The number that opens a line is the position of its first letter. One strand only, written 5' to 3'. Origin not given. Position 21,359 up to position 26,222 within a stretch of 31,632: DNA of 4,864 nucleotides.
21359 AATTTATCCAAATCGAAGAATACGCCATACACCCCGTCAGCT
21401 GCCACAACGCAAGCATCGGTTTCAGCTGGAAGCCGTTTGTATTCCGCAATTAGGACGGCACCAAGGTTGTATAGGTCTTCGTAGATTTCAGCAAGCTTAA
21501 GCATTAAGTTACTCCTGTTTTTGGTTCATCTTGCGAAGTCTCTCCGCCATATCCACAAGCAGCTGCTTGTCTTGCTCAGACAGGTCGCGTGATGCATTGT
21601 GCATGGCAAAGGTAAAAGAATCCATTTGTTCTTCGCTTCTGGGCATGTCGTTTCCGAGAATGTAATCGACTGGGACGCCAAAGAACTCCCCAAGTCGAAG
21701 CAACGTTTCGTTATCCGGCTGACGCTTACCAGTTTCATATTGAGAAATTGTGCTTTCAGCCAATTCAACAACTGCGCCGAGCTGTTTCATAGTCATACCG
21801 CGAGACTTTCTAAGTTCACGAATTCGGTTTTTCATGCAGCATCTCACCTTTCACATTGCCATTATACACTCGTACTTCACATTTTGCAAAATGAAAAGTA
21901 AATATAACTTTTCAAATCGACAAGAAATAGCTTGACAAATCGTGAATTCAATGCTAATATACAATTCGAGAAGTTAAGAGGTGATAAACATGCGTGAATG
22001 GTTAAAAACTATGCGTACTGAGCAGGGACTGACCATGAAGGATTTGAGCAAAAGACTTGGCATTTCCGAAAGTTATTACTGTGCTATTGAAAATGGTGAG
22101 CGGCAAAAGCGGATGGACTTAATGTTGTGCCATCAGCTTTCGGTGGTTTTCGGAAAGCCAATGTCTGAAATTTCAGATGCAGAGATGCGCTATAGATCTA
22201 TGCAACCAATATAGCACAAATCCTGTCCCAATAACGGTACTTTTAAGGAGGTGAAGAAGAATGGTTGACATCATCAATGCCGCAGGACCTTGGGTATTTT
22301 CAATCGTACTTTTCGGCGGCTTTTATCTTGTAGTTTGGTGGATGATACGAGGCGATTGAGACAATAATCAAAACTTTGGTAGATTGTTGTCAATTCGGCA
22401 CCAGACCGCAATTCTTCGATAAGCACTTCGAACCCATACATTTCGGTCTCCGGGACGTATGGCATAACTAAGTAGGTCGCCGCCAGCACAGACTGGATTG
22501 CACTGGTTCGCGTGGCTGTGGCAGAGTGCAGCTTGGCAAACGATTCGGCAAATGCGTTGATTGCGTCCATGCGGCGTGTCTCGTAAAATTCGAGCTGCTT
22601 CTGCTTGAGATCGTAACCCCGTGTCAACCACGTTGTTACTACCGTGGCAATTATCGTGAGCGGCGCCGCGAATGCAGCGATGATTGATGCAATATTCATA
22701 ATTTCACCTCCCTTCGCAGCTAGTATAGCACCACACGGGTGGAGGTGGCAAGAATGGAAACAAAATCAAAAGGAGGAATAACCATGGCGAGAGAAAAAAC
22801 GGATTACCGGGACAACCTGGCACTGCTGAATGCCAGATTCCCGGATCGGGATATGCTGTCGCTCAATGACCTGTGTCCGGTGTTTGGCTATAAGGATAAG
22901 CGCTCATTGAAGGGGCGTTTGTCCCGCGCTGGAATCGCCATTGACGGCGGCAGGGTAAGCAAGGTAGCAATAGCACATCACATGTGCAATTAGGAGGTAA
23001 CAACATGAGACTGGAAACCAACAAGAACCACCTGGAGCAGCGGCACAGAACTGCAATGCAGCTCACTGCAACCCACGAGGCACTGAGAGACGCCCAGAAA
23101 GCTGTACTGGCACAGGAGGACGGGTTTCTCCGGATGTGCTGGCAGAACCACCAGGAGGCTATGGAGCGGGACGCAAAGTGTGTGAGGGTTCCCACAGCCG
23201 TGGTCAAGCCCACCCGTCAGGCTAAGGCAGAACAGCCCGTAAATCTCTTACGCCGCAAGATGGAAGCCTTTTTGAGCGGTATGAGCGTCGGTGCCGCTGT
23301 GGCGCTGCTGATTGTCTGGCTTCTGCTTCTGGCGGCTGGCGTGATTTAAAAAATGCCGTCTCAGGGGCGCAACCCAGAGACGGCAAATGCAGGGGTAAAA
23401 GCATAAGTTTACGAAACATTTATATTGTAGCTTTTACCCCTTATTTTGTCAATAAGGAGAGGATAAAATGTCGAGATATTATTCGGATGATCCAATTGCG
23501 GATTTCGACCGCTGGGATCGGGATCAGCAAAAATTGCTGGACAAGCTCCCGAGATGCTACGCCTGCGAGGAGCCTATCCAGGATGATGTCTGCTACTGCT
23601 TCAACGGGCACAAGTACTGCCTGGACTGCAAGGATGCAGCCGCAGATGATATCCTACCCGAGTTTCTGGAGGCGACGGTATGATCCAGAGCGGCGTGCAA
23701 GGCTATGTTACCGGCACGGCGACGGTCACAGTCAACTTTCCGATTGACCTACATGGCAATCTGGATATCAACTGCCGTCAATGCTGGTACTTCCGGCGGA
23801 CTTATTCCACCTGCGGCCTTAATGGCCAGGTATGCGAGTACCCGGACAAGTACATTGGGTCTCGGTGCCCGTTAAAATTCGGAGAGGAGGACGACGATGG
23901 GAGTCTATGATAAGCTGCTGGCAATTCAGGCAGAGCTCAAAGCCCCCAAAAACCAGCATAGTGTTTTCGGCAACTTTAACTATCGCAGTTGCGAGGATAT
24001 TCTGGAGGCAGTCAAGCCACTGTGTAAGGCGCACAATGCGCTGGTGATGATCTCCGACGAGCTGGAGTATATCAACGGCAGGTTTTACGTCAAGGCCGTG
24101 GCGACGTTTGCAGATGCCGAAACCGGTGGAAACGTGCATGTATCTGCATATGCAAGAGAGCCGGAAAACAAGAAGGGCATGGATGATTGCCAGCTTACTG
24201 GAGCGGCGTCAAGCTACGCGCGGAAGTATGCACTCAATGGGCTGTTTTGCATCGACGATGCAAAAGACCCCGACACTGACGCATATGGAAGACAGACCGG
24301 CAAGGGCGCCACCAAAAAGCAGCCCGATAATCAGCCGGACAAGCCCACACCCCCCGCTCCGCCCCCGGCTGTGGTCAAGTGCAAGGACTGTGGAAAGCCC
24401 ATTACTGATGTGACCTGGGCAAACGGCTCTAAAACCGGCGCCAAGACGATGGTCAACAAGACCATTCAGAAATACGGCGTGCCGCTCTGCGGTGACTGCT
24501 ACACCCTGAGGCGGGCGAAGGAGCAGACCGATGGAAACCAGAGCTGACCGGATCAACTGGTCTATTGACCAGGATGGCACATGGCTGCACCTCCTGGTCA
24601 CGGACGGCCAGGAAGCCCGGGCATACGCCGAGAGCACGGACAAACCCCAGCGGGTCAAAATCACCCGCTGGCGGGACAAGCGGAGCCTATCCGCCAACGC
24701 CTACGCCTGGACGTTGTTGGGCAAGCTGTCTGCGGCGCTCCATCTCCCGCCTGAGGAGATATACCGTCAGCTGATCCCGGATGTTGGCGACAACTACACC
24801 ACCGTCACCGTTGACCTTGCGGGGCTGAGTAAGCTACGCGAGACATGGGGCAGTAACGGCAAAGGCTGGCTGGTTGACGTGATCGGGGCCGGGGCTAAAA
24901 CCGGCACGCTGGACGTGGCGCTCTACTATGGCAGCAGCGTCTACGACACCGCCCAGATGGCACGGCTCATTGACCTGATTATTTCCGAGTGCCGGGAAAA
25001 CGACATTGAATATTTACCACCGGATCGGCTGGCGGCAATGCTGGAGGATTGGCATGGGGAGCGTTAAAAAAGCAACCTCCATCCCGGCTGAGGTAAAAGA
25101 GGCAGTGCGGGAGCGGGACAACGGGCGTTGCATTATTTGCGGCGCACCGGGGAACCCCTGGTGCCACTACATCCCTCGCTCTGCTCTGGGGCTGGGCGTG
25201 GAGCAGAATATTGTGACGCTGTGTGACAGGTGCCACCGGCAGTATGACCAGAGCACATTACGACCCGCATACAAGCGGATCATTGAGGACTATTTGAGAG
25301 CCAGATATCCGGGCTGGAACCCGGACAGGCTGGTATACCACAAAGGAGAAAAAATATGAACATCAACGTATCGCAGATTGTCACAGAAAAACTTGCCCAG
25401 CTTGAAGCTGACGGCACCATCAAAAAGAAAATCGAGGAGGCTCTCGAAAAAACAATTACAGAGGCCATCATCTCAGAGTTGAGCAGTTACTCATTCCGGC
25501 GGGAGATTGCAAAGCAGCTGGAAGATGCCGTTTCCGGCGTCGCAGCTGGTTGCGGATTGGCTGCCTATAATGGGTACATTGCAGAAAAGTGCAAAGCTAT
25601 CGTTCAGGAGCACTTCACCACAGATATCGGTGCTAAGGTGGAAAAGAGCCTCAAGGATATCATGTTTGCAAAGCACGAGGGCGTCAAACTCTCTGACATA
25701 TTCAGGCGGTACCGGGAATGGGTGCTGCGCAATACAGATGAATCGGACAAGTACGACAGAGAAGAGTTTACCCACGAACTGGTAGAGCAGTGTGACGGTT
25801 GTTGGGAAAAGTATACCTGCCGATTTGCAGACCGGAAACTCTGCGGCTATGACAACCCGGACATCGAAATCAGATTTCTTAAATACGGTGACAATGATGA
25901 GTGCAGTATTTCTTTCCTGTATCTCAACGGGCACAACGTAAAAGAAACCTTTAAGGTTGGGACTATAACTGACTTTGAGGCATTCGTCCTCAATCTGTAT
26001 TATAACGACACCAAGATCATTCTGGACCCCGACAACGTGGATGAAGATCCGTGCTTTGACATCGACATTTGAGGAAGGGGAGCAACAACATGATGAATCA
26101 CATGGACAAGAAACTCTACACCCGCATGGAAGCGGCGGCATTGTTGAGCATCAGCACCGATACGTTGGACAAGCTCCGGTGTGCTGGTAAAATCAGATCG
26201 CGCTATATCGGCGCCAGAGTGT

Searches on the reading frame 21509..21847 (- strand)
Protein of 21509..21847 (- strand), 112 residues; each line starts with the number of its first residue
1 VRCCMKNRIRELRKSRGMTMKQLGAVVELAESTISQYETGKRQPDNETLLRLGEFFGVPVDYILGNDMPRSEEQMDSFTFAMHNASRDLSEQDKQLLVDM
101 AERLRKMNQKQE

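Call 3: search_protein_families(library=pfam, proteins=[window:21509-21847:-], max_evalue=1)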
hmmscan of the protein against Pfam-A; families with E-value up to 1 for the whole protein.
window:21509-21847:- (112 aa): 10 families
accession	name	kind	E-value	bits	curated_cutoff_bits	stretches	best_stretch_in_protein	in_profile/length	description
PF01381.28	HTH_3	-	6.2e-16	58.6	23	1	9-63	1-55/55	Helix-turn-helix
PF13560.12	HTH_31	-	1.5e-11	44.8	27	1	8-61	5-59/64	Helix-turn-helix domain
PF12844.13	HTH_19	-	1.9e-10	40.9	30.2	1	7-64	2-59/64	Helix-turn-helix domain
PF13443.12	HTH_26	-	0.00013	22.6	22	1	8-59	1-53/63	Cro/C1-type HTH DNA-binding domain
PF04545.22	Sigma70_r4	-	0.012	15.6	24.1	1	11-38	14-41/50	Sigma-70, region 4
PF14025.11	DUF4241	-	0.013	16.1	27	1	22-90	50-119/189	Protein of unknown function (DUF4241)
PF04552.19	Sigma54_DBD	-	0.018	15.2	22.8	1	16-73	48-103/160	Sigma-54, DNA binding domain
PF04190.19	GET4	-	0.041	14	30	1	19-91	20-83/257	Golgi to ER traffic protein 4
PF22495.2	HTH_92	-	0.21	11.4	27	1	10-46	1-37/45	RsaL-like HTH domain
PF17855.7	MCM_lid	-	0.24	12.3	27.4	0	12-32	41-61/87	MCM AAA-lid domain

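Call 4: search_protein_families(library=phrogs, proteins=[window:21509-21847:-], max_evalue=0.1)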
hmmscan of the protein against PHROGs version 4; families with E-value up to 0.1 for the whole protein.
window:21509-21847:- (112 aa): 39 families (the best 25 are shown)
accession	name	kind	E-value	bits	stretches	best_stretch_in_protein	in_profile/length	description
phrog_8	-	transcription regulation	5.1e-21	76.5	1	5-110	77-174/346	transcriptional regulator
phrog_3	-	transcription regulation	2.8e-14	54.7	1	1-73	85-155/430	transcriptional repressor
phrog_4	-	transcription regulation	2.1e-13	51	1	5-72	137-200/400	transcriptional repressor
phrog_2439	-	transcription regulation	1.5e-12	48.1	1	7-75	10-78/367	transcriptional regulator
phrog_5823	-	transcription regulation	4.8e-11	43.4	1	6-74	8-77/404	transcriptional regulator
phrog_2967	-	transcription regulation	3.3e-09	37.6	1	6-102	12-103/225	transcriptional regulator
phrog_1373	-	transcription regulation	4.4e-09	37.5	1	5-78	64-137/166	transcriptional regulator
phrog_4836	-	transcription regulation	4.8e-09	37.1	1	5-100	76-153/194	CII-like regulator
phrog_2328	-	transcription regulation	2.7e-08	34.6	1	6-64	17-75/128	transcriptional repressor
phrog_3037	-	transcription regulation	1.7e-07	32.3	1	5-100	27-122/189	transcriptional repressor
phrog_1994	-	DNA, RNA and nucleotide metabolism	8.5e-07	30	1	7-73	2-65/170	DNA binding protein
phrog_7241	-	transcription regulation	1.1e-06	29.7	1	7-62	64-119/122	transcriptional regulator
phrog_147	-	transcription regulation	6.2e-06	27.5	1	5-53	5-54/100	transcriptional regulator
phrog_7396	-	unknown function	6.2e-06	27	1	31-108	45-123/227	-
phrog_2104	-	unknown function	1.6e-05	26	1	6-49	41-84/103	-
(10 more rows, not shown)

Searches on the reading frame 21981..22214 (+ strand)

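Call 3: search_protein_families(library=pfam, proteins=[window:21981-22214:+], max_evalue=1)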
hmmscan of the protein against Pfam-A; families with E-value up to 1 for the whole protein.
window:21981-22214:+ (77 aa): 10 families
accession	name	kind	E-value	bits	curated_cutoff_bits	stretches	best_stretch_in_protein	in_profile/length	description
PF01381.28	HTH_3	-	7.8e-10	39.1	23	1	8-46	1-39/55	Helix-turn-helix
PF12844.13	HTH_19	-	8.4e-08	32.5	30.2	1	8-40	4-36/64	Helix-turn-helix domain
PF13560.12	HTH_31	-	2.2e-06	28.3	27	1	8-42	6-40/64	Helix-turn-helix domain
PF13413.12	HTH_25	-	4.4e-05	23.7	24.6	1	8-40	2-34/62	Helix-turn-helix domain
PF13412.12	HTH_24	-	0.0064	16.5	21.9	1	8-31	9-32/48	Winged helix-turn-helix DNA-binding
PF04545.22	Sigma70_r4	-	0.0081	16.1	24.1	1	11-32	15-36/50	Sigma-70, region 4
PF13384.12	HTH_23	-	0.01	16.1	24.6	1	13-34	14-35/50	Homeodomain-like domain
PF08281.18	Sigma70_r4_2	-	0.016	15.3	25.7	1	10-31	20-41/54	Sigma-70, region 4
PF13443.12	HTH_26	-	0.061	14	22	1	8-40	2-34/63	Cro/C1-type HTH DNA-binding domain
PF20317.4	HTH_60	-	0.096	13.5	24.1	1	3-42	5-44/140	Helix-turn-helix domain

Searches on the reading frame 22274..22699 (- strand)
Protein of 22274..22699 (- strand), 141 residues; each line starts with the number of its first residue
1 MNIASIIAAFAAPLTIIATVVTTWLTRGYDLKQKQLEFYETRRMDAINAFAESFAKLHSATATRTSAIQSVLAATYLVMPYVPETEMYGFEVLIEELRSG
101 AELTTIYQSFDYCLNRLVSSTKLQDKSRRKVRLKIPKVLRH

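Call 3: search_protein_families(library=pfam, proteins=[window:22274-22699:-], max_evalue=1)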
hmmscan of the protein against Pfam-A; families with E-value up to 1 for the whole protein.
window:22274-22699:- (141 aa): 1 family
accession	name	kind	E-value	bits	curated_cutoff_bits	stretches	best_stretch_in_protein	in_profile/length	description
PF04087.19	DUF389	-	0.058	13.9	23.9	1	9-81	33-106/137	Domain of unknown function (DUF389)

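Call 4: search_protein_families(library=phrogs, proteins=[window:22274-22699:-], max_evalue=0.1)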
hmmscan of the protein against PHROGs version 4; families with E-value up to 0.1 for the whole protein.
window:22274-22699:- (141 aa): 0 families

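Call 5: search_protein_families(library=ncbifam, proteins=[window:22274-22699:-], max_evalue=1)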
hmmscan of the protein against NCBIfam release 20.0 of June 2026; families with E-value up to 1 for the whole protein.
window:22274-22699:- (141 aa): 0 families

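Call 6: search_protein_families(library=padloc, proteins=[window:22274-22699:-], max_evalue=1)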
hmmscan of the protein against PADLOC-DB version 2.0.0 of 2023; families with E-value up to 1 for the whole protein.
window:22274-22699:- (141 aa): 0 families

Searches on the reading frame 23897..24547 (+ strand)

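Call 52: search_protein_families(library=phrogs, proteins=[window:23897-24547:+], max_evalue=0.00001)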
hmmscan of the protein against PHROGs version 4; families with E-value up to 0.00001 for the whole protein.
window:23897-24547:+ (216 aa): 2 families
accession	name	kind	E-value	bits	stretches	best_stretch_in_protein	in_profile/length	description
phrog_155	-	DNA, RNA and nucleotide metabolism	4e-46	159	1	3-159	68-213/308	Erf-like ssDNA annealing protein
phrog_2324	-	DNA, RNA and nucleotide metabolism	4.4e-13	50.2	1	3-183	11-180/193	Erf-like ssDNA annealing protein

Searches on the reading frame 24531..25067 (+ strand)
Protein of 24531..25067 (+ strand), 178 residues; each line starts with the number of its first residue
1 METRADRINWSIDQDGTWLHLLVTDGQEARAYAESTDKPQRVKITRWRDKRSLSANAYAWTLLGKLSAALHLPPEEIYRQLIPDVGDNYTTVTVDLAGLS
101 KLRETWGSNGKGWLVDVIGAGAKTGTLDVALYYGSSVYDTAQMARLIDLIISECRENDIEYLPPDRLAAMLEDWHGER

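Call 52: search_protein_families(library=phrogs, proteins=[window:24531-25067:+], max_evalue=0.00001)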
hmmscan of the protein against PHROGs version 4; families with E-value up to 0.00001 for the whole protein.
window:24531-25067:+ (178 aa): 1 family
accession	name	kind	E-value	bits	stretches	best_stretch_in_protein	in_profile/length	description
phrog_72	-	DNA, RNA and nucleotide metabolism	1.3e-16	62.2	1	32-176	33-157/161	NinB/ Orf homologous recombination mediator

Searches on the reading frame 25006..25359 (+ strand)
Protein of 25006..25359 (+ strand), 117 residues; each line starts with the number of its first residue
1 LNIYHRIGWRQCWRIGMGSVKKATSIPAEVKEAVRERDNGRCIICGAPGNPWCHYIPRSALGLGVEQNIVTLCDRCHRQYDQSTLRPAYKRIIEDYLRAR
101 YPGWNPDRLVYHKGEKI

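Call 52: search_protein_families(library=phrogs, proteins=[window:25006-25359:+], max_evalue=0.00001)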
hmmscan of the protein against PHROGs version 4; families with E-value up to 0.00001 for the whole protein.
window:25006-25359:+ (117 aa): 7 families
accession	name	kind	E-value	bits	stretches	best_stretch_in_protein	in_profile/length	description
phrog_7370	-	DNA, RNA and nucleotide metabolism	7.4e-13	49.6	1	21-83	23-86/115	HNH endonuclease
phrog_7785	-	DNA, RNA and nucleotide metabolism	6.7e-10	40.1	1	9-80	40-111/147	HNH endonuclease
phrog_740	-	DNA, RNA and nucleotide metabolism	7e-08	32.8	1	20-81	19-85/332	HNH endonuclease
phrog_8048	-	DNA, RNA and nucleotide metabolism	1.4e-07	32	1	22-82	159-227/273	HNH endonuclease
phrog_144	-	DNA, RNA and nucleotide metabolism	1e-06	29.5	1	30-86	75-138/175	HNH endonuclease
phrog_589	-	DNA, RNA and nucleotide metabolism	1.2e-06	29.4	1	25-82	77-140/179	HNH endonuclease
phrog_6544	-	unknown function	2.3e-06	28.1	1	25-86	12-74/248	-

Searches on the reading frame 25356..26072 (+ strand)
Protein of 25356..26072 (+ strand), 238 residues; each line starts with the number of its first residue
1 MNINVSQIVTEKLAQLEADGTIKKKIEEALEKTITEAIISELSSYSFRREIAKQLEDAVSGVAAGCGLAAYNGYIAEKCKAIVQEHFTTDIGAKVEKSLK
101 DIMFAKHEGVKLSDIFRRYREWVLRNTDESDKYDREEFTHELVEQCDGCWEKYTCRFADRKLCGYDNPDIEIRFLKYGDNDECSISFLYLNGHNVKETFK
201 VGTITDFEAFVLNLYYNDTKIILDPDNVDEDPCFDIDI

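Call 52: search_protein_families(library=phrogs, proteins=[window:25356-26072:+], max_evalue=0.00001)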
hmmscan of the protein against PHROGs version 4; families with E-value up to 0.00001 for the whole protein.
window:25356-26072:+ (238 aa): 1 family
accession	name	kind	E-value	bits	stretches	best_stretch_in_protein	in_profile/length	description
phrog_2600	-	unknown function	8.7e-32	111.9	1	2-229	3-226/236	-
